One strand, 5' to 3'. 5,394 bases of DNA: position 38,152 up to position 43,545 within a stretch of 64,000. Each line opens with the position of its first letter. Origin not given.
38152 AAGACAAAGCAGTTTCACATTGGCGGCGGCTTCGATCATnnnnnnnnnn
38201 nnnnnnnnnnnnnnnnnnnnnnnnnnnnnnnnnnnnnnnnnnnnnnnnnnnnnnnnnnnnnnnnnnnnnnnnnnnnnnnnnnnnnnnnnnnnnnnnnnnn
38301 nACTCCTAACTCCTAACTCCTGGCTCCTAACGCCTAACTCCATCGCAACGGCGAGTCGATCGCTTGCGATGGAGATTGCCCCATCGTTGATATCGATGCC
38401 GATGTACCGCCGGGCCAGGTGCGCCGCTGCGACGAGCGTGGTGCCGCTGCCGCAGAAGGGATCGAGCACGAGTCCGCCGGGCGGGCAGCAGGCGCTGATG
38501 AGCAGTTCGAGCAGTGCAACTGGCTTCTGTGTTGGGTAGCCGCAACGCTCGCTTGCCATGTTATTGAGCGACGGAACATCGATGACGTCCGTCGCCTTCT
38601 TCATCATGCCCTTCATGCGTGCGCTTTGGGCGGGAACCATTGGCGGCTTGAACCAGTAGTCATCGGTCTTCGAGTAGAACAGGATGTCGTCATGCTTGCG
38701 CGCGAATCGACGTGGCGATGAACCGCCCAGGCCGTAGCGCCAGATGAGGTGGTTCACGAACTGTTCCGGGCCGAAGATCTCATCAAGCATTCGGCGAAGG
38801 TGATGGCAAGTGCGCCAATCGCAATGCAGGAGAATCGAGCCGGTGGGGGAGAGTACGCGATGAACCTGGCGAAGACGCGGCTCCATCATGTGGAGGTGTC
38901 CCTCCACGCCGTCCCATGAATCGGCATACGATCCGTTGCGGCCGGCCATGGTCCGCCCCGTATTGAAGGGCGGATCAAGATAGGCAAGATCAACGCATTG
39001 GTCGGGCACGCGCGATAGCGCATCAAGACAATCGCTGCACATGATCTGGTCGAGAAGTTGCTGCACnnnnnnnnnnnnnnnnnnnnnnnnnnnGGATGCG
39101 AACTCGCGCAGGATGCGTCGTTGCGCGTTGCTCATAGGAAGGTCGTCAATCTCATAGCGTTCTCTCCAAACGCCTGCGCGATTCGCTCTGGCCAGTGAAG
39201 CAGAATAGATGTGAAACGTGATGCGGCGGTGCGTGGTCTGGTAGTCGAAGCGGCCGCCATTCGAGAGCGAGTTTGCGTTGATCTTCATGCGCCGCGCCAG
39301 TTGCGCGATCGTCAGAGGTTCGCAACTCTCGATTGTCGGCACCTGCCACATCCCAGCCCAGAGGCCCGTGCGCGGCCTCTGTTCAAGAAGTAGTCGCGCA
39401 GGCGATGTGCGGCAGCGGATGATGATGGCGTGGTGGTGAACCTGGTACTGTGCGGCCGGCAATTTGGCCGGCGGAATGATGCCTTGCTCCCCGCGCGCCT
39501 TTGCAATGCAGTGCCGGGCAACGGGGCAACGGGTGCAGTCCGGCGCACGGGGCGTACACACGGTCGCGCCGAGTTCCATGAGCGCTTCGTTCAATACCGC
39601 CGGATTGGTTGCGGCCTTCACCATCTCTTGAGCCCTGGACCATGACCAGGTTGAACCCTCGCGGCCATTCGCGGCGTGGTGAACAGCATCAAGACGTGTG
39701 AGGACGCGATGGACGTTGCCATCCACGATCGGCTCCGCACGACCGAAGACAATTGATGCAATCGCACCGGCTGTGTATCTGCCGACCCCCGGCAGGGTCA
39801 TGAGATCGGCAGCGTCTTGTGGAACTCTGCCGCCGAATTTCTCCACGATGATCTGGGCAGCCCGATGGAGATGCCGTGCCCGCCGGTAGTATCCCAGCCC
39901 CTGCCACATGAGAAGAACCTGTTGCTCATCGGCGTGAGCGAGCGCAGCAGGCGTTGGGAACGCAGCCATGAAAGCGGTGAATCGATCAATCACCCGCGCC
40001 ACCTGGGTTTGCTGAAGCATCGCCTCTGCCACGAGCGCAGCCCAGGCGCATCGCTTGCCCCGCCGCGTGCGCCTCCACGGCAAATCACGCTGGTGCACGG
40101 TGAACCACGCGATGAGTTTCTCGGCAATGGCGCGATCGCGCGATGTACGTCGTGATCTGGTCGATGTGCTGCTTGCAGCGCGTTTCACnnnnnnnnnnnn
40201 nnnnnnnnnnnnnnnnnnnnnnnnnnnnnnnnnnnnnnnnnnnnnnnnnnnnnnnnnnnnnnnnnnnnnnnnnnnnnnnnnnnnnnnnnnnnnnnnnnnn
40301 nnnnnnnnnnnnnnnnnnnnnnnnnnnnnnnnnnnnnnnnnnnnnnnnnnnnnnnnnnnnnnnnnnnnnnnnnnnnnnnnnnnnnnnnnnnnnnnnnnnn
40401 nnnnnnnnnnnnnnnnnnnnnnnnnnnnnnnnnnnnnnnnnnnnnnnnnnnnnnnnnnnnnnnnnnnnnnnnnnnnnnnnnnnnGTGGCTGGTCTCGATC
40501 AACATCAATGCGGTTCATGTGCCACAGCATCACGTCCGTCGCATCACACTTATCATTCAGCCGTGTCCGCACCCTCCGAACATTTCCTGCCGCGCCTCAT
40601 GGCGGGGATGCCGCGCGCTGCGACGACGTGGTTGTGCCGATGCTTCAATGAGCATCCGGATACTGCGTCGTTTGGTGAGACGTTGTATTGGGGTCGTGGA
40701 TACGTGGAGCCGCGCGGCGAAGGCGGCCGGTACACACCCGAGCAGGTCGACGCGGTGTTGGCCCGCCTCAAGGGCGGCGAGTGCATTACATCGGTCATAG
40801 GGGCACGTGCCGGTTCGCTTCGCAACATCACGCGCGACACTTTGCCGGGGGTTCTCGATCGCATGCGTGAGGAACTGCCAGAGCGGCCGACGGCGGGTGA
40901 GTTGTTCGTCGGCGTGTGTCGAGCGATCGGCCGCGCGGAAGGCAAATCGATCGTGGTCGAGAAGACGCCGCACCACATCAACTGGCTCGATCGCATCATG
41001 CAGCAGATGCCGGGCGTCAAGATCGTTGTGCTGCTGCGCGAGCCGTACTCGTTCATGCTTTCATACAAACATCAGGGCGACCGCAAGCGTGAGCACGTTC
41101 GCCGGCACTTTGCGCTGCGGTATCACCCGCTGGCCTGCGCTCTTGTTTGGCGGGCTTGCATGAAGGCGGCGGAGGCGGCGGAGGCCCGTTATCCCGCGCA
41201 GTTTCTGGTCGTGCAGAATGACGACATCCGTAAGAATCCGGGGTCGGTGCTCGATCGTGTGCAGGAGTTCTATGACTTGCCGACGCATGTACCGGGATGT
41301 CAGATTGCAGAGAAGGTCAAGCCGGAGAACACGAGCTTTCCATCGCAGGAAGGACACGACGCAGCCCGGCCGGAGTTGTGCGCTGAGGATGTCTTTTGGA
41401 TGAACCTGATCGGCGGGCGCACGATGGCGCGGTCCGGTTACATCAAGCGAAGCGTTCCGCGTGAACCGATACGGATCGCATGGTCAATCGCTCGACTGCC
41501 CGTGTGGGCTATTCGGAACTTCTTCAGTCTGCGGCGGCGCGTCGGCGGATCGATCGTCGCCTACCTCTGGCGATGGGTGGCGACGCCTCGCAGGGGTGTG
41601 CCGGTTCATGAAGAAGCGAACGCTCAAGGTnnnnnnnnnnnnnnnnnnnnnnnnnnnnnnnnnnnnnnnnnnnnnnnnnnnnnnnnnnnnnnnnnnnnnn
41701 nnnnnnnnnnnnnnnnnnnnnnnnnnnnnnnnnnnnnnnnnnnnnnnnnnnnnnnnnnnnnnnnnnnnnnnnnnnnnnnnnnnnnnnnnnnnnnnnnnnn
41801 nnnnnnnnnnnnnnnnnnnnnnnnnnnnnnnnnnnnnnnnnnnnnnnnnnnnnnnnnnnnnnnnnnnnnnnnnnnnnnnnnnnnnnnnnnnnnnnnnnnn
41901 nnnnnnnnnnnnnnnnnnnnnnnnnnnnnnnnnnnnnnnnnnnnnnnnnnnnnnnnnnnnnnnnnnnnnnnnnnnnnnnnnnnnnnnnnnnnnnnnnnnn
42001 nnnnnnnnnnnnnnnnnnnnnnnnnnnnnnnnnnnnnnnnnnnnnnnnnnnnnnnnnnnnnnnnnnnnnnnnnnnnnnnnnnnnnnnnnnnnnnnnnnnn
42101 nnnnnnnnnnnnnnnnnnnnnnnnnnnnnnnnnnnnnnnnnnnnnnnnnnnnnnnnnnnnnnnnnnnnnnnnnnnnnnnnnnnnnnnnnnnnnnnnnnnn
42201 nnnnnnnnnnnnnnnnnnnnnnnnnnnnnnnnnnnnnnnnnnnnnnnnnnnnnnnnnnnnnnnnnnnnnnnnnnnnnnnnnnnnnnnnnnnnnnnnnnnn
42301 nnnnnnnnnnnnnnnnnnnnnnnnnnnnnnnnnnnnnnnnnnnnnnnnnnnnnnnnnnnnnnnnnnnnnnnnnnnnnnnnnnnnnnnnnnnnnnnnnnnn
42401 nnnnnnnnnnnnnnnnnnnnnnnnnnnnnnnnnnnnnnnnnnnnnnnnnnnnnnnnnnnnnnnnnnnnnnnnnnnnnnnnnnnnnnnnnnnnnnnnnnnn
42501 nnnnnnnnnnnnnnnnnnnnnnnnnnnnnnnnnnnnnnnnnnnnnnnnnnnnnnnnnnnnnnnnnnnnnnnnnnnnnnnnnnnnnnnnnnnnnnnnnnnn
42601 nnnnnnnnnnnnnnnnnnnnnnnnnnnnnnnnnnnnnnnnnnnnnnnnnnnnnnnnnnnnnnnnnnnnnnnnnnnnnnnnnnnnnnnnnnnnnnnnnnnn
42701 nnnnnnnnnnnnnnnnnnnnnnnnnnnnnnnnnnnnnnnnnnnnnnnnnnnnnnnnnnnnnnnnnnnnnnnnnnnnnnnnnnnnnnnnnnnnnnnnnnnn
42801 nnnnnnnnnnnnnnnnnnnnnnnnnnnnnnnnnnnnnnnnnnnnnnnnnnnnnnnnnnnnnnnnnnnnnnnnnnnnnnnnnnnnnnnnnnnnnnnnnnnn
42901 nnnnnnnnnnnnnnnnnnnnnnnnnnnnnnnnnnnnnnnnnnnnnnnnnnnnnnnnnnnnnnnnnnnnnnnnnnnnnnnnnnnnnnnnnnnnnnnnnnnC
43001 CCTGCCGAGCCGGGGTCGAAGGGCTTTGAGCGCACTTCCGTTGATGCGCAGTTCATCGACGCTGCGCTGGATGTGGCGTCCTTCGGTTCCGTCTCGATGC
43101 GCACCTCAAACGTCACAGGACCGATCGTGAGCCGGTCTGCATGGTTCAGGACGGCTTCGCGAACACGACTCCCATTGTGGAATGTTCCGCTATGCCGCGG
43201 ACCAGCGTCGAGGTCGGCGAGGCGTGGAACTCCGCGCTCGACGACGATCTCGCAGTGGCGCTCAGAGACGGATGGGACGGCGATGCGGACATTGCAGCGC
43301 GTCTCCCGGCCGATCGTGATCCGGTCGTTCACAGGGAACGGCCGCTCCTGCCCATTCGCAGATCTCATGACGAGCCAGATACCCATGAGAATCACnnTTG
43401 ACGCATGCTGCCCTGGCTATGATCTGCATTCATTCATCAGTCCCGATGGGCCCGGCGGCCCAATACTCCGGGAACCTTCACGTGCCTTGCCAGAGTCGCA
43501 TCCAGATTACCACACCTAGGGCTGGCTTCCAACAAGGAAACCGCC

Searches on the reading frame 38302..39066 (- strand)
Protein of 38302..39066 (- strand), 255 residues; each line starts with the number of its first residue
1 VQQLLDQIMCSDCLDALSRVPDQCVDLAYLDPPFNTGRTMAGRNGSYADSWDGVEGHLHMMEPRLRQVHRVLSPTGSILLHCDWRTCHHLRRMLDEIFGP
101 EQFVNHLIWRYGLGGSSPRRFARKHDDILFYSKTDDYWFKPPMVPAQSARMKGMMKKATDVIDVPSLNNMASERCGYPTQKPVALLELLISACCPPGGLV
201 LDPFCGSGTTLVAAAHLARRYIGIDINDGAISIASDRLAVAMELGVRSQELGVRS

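Call 89: search_protein_families(library=pfam, proteins=[window:38302-39066:-], max_evalue=0.00001)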
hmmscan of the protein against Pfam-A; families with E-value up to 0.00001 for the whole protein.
window:38302-39066:- (255 aa): 1 family
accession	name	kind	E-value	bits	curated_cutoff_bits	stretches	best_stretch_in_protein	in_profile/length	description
PF01555.25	N6_N4_Mtase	-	5.5e-49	167.5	26.7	1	25-234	1-219/221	DNA methylase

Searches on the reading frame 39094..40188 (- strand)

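Call 89: search_protein_families(library=pfam, proteins=[window:39094-40188:-], max_evalue=0.00001)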
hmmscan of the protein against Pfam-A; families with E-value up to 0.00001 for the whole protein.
window:39094-40188:- (365 aa): 3 families
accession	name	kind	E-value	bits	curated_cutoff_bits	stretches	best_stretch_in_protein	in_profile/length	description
PF00730.31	HhH-GPD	-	2e-20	73.6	26.2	1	53-171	1-91/108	HhH-GPD superfamily base excision DNA repair protein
PF14815.12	NUDIX_4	-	2.6e-16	59.9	35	1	259-361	7-112/113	NUDIX domain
PF00633.29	HHH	-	9.3e-08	32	24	1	118-146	2-30/30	Helix-hairpin-helix motif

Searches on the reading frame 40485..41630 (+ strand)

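Call 90: search_protein_families(library=pfam, proteins=[window:40485-41630:+], max_evalue=0.00001)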
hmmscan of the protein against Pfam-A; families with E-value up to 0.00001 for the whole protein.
window:40485-41630:+ (382 aa): 2 families
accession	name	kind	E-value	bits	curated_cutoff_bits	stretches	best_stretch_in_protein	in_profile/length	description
PF13469.12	Sulfotransfer_3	-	4.9e-17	63.3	27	1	39-267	4-214/216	Sulfotransferase family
PF00685.33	Sulfotransfer_1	-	1e-06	28.8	22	0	176-268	89-184/255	Sulfotransferase domain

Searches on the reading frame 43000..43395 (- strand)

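Call 90: search_protein_families(library=pfam, proteins=[window:43000-43395:-], max_evalue=0.00001)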
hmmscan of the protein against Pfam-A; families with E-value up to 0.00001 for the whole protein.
window:43000-43395:- (132 aa): 2 families
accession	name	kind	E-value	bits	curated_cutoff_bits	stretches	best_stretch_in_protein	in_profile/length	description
PF00498.31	FHA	-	2.2e-13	50.9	20.7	1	26-92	1-67/67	FHA domain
PF16697.10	Yop-YscD_cpl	-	7.7e-09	36.1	33.2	1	14-98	8-90/94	Inner membrane component of T3SS, cytoplasmic domain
